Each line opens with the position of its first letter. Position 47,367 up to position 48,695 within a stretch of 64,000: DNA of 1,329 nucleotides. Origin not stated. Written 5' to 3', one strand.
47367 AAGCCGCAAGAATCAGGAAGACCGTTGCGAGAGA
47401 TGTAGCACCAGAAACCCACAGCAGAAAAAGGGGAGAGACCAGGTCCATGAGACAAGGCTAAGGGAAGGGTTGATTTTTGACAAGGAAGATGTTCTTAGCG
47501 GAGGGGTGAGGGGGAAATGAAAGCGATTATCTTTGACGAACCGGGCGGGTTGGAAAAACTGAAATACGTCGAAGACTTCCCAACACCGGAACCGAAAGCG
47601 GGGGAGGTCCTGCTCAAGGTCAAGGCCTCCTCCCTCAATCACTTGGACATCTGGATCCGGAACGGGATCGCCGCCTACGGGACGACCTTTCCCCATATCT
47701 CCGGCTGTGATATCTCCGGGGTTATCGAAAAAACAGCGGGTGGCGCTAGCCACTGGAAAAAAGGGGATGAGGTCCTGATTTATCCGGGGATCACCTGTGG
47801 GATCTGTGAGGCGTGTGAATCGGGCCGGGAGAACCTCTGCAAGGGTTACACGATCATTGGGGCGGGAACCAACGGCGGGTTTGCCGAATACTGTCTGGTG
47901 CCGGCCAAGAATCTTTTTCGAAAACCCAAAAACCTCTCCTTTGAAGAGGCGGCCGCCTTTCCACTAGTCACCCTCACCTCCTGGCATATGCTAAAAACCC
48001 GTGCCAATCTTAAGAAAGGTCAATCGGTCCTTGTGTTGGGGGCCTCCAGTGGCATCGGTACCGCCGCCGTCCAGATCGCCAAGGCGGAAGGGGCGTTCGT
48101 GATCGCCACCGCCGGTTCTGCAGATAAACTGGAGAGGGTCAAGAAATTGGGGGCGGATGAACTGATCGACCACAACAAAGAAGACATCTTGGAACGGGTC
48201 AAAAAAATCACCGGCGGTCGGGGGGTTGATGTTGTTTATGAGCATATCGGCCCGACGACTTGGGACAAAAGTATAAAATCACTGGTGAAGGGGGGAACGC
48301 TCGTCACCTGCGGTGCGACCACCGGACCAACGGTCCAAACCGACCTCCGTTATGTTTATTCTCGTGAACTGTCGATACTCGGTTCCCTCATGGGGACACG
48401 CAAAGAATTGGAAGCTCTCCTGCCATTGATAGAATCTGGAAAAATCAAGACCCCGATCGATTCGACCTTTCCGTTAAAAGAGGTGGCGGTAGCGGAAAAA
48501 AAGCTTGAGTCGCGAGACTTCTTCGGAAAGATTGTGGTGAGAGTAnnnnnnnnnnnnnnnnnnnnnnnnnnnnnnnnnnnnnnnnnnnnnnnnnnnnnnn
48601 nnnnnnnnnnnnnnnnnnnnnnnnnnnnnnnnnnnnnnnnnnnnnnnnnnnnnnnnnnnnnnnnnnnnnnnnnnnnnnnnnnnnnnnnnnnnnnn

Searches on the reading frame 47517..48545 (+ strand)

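Call 64: search_protein_families(library=pfam, proteins=[window:47517-48545:+], max_evalue=0.0001)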
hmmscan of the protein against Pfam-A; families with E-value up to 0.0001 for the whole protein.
window:47517-48545:+ (343 aa): 4 families
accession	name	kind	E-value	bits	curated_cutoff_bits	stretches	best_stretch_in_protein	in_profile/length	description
PF00107.32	ADH_zinc_N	-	3.1e-37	127.8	31.8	1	179-306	1-128/129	Zinc-binding dehydrogenase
PF08240.17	ADH_N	-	1.9e-28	99.2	23.5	1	28-138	2-104/104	Alcohol dehydrogenase GroES-like domain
PF13602.12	ADH_zinc_N_2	-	2.8e-24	87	27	1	211-341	1-134/134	Zinc-binding dehydrogenase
PF00106.31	adh_short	-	9.6e-05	22.4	26.6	0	170-211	2-44/195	short chain dehydrogenase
